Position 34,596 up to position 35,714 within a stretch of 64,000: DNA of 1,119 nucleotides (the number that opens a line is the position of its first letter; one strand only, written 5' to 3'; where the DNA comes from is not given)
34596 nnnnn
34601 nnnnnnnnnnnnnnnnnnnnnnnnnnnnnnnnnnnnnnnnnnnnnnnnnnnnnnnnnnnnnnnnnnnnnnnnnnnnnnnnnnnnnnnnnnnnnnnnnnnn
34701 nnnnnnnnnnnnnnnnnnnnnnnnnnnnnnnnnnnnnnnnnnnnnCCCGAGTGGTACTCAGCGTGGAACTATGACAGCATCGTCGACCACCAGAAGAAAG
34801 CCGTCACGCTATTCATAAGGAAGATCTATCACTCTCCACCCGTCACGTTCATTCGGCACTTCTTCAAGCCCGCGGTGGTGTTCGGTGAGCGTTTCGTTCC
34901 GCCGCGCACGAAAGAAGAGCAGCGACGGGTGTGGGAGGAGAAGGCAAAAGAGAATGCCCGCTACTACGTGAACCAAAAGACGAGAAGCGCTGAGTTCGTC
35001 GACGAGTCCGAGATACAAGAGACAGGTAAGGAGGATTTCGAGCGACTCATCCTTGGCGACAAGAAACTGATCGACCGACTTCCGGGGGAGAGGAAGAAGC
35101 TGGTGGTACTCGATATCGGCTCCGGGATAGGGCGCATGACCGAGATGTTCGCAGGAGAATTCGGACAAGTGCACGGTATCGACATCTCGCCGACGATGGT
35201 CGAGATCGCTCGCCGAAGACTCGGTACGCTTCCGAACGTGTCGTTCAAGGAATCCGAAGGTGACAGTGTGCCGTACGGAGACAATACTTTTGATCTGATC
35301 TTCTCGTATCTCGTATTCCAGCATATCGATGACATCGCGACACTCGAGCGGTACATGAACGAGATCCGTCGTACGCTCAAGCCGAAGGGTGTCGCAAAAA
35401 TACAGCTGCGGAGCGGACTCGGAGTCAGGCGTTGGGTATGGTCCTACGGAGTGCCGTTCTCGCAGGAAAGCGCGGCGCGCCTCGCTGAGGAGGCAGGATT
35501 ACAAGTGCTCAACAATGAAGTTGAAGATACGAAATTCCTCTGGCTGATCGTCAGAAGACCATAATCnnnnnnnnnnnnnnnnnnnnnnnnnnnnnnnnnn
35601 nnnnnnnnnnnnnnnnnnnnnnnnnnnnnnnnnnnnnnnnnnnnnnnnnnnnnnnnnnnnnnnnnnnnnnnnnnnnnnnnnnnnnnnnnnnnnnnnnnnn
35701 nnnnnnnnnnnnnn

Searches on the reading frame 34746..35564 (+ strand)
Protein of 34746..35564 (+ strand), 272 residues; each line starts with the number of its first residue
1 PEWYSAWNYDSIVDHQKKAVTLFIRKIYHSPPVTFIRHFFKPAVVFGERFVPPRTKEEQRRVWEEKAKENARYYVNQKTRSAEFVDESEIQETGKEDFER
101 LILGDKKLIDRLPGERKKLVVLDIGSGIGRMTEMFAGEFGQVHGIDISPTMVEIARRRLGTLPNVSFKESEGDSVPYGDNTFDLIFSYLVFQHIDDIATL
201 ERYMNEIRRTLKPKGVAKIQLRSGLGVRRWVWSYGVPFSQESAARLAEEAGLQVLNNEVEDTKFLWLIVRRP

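Call 55: search_protein_families(library=ncbifam, proteins=[window:34746-35564:+], max_evalue=1e-8)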
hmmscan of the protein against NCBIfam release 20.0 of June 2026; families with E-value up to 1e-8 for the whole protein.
window:34746-35564:+ (272 aa): 14 families
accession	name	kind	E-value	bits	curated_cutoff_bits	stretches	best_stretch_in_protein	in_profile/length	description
NF043040.1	corrin_prot_MT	hypoth_equivalog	1e-14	54.5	180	1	118-216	42-144/216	corrinoid protein-associated methyltransferase CpaM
TIGR02072.1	BioC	equivalog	1.7e-14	54.2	184.95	1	106-217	21-130/244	malonyl-ACP O-methyltransferase BioC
NF047649.1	MTase_UXPK_star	exception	4e-13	49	460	1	120-215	80-177/283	methyltransferase/UXPK-star double selenoprotein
NF041537.1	ArsM_AhpD_UU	exception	5.6e-13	48.4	510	1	120-216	79-177/345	arsenite methyltransferase/AhpD domain selenoprotein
NF041536.1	ArsM_DUF2284_UU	exception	7e-13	47.7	575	1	120-215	79-176/459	arsenite methyltransferase/DUF2284 domain selenoprotein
NF008823.0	PRK11873.1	subfamily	9.1e-12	45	263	1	120-218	80-180/272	arsenite methyltransferase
NF007610.0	PRK10258.1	equivalog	2.1e-11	43.6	342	1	111-217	36-136/251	malonyl-ACP O-methyltransferase BioC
NF001244.0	PRK00216.1-5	equivalog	1.5e-10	40.8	216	1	115-219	47-153/236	bifunctional demethylmenaquinone methyltransferase/2-methoxy-6-polyprenyl-1,4-benzoquinol methylase UbiE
TIGR01934.1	MenG_MenH_UbiE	subfamily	1.9e-10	40.5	158.35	1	115-218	37-140/223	ubiquinone/menaquinone biosynthesis methyltransferase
NF001240.0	PRK00216.1-1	equivalog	4.4e-10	39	378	1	114-215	60-164/251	bifunctional demethylmenaquinone methyltransferase/2-methoxy-6-polyprenyl-1,4-benzoquinol methylase UbiE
TIGR01983.1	UbiG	equivalog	1.1e-09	37.9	102.95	1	109-216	49-148/228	bifunctional 2-polyprenyl-6-hydroxyphenol methylase/3-demethylubiquinol 3-O-methyltransferase UbiG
NF002463.0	PRK01683.1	equivalog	1.8e-09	37.6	297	1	107-222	22-131/258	trans-aconitate 2-methyltransferase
NF045667.1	MTase_DVU1556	equivalog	2.4e-09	37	155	1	117-216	22-116/213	DVU_1556 family methyltransferase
NF040539.1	AST_met_ArsM_2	exception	9.6e-09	35.5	240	1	117-216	56-160/262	putative arsinothricin biosynthesis methyltransferase ArsM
